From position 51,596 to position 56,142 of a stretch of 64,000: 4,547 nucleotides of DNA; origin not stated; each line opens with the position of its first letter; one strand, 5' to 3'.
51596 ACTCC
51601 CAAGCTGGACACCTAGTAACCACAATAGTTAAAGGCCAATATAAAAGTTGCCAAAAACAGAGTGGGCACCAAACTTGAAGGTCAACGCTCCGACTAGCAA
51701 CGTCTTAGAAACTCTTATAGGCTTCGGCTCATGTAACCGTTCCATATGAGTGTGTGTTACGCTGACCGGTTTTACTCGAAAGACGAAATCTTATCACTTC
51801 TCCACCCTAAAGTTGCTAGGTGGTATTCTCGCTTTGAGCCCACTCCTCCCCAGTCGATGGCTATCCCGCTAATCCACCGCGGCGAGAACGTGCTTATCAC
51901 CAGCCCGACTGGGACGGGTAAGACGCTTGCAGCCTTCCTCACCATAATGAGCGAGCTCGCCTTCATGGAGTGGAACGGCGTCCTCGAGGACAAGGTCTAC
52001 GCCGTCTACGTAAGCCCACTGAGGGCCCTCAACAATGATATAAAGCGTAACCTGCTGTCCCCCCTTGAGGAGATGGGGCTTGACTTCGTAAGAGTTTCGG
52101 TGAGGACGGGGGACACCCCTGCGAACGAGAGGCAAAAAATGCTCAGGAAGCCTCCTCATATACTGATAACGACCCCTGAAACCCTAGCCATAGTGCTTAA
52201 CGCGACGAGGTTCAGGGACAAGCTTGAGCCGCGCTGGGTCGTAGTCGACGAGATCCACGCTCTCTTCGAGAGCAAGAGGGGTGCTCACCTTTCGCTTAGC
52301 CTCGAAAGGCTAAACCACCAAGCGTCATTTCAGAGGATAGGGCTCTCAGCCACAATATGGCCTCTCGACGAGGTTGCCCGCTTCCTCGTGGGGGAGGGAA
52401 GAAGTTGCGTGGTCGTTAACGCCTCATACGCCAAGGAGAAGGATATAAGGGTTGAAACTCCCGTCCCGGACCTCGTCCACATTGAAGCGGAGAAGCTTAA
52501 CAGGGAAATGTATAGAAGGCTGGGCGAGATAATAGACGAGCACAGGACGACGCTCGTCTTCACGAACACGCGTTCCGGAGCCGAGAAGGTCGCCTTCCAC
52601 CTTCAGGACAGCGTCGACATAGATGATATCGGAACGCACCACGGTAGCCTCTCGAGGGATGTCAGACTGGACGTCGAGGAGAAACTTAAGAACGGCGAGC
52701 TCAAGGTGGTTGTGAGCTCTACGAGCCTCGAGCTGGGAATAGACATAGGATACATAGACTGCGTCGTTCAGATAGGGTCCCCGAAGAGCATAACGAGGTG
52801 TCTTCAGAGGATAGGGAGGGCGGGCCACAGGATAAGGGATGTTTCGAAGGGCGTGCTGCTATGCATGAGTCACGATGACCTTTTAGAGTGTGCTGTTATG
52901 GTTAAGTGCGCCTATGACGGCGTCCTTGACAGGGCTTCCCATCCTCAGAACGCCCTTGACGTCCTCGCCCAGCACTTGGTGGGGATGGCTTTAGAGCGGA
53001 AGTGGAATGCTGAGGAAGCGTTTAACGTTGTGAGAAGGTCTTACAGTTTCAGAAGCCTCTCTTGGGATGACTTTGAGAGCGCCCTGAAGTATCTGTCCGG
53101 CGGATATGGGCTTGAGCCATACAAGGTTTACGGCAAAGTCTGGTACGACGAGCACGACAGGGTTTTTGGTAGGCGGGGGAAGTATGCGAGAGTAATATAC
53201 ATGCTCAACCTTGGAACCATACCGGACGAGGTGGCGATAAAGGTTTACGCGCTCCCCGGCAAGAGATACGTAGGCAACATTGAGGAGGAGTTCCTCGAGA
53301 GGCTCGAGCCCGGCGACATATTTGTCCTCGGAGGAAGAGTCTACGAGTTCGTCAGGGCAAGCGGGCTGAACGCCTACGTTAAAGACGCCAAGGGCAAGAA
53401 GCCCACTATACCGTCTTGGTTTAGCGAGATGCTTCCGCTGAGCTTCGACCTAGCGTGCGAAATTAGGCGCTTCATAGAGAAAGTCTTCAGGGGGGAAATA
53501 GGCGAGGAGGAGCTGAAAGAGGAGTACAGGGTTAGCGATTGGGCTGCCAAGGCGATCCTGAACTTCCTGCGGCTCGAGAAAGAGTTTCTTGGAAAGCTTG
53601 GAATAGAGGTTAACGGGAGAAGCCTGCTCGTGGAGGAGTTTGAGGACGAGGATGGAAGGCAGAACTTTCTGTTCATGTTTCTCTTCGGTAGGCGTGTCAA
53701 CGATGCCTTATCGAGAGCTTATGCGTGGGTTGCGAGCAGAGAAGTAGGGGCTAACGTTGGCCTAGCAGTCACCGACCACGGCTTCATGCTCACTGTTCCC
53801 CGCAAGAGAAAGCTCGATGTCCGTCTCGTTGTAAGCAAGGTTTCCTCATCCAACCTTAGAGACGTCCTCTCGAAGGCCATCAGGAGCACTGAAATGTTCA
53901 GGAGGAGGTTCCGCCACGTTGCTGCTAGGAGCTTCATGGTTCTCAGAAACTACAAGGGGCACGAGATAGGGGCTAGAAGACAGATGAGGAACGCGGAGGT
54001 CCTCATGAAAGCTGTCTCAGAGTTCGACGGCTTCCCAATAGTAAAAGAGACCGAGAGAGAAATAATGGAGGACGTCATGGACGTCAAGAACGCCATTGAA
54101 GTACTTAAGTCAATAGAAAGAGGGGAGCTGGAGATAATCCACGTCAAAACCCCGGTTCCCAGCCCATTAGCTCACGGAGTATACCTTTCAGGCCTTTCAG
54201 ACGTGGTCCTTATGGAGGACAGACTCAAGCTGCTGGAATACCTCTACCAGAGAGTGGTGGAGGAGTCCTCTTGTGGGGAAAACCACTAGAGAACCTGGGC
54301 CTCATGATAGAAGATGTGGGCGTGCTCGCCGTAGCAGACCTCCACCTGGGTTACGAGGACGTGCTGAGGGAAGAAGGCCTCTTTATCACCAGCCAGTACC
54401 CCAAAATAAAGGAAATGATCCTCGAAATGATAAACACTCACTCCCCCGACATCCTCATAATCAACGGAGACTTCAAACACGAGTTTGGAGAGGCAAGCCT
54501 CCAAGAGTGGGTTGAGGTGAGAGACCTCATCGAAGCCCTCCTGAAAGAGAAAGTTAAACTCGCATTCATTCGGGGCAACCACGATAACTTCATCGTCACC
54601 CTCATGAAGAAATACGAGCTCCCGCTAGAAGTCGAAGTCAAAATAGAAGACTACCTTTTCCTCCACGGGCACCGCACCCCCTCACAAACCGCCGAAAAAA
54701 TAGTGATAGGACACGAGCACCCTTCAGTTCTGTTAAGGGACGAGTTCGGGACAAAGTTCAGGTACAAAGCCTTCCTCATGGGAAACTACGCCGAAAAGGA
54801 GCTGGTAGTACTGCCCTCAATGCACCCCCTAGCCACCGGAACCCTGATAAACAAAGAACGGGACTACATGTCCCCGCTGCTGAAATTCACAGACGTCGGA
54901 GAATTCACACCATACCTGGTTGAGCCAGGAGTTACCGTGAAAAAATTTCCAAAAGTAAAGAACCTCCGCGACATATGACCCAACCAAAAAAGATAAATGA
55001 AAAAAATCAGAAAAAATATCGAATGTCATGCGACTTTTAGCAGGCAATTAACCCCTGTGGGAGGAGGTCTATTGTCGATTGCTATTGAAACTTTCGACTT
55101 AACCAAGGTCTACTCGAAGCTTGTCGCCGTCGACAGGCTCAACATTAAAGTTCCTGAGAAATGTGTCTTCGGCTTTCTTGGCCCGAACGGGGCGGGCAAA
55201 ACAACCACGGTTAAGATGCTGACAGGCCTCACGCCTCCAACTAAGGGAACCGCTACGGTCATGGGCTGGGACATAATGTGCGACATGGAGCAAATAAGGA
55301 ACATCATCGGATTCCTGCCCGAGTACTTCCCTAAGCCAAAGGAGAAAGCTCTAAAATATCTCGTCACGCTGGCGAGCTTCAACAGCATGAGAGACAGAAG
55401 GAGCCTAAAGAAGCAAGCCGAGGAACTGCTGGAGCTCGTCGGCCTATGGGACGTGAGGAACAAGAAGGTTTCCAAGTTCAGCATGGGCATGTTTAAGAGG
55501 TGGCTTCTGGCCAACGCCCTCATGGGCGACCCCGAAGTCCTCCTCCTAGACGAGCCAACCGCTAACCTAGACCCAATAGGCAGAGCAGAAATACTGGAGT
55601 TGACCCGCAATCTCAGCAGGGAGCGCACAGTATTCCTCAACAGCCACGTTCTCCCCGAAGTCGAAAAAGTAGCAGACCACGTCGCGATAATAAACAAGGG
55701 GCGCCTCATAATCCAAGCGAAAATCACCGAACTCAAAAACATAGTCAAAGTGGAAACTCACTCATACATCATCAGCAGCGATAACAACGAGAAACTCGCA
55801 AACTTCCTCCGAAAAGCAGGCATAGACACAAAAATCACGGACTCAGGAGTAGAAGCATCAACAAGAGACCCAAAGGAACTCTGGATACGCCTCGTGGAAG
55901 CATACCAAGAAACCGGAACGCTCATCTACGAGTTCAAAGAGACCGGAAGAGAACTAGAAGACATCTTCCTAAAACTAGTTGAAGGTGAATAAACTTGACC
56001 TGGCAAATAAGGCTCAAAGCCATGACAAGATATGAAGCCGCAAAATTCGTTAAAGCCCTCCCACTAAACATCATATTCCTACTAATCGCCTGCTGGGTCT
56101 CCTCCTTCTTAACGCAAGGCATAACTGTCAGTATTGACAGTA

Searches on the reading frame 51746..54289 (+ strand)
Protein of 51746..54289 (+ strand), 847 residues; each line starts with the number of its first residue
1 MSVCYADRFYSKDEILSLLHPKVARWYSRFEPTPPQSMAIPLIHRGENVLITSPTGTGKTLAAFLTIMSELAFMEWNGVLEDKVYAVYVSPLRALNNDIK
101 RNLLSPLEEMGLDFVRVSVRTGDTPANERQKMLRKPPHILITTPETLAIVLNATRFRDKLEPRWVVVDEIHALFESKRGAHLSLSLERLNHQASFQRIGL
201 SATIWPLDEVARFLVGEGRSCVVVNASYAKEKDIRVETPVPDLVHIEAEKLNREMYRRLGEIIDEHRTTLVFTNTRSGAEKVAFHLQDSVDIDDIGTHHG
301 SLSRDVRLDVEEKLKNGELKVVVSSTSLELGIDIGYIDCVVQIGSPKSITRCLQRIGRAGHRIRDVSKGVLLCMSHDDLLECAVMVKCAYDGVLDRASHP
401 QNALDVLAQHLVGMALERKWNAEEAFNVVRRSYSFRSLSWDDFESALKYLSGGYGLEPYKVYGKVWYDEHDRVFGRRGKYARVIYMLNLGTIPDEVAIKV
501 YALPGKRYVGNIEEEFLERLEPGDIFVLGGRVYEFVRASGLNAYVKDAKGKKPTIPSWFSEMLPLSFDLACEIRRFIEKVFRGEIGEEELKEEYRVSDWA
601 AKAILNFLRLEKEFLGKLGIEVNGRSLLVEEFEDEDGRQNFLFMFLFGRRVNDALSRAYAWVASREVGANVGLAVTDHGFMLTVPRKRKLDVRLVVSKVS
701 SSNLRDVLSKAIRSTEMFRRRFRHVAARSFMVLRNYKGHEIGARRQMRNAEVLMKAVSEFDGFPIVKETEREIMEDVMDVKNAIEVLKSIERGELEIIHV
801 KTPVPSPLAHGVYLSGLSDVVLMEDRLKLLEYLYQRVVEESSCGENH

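Call 87: search_protein_families(library=pfam, proteins=[window:51746-54289:+], max_evalue=0.00001)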
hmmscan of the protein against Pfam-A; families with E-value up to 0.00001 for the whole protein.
window:51746-54289:+ (847 aa): 5 families
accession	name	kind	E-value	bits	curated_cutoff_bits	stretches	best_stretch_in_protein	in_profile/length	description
PF08494.16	DEAD_assoc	-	1.3e-56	191.9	23.5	1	625-809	5-191/191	DEAD/H associated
PF19306.5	WH_Lhr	-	7.6e-41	139.7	27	1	391-553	5-166/168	Large helicase-related protein, winged helix domain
PF00270.35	DEAD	-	1.3e-33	116.5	26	1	33-204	1-160/167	DEAD/DEAH box helicase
PF00271.37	Helicase_C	-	1.1e-18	68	23.5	1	258-360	5-107/110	Helicase conserved C-terminal domain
PF04851.21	ResIII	-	4.5e-07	30.4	22.5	1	42-204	14-162/164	Type III restriction enzyme, res subunit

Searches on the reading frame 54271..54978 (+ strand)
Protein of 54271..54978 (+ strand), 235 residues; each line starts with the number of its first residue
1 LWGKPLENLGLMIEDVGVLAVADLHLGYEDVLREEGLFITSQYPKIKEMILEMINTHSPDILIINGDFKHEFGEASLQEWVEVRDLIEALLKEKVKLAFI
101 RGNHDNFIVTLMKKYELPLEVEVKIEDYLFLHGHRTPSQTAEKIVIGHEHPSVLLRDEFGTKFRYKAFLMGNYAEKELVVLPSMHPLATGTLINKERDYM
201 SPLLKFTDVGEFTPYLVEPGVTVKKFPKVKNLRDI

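Call 87: search_protein_families(library=pfam, proteins=[window:54271-54978:+], max_evalue=0.00001)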
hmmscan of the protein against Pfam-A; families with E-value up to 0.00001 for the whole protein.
window:54271-54978:+ (235 aa): 1 family
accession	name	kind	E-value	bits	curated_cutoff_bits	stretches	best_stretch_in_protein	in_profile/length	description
PF00149.33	Metallophos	-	2.5e-11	44.8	21.5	1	18-139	3-117/191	Calcineurin-like phosphoesterase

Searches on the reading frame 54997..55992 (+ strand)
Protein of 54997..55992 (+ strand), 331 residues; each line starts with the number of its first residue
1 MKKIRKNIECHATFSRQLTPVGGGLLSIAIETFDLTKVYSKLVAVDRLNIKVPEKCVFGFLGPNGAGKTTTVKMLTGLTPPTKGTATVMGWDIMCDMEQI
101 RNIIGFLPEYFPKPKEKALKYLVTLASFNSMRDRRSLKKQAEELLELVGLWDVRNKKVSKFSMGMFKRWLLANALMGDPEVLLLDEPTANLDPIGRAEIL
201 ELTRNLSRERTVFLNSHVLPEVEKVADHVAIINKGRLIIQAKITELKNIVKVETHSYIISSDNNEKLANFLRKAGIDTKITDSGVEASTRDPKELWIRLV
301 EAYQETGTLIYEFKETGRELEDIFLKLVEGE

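Call 87: search_protein_families(library=pfam, proteins=[window:54997-55992:+], max_evalue=0.00001)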
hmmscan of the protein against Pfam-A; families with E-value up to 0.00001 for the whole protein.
window:54997-55992:+ (331 aa): 2 families
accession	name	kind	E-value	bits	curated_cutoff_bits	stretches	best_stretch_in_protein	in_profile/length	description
PF00005.33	ABC_tran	-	1.1e-25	91.3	25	1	46-189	2-137/137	ABC transporter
PF13304.12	AAA_21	-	5.6e-07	30.3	27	0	159-217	236-298/304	AAA domain, putative AbiEii toxin, Type IV TA system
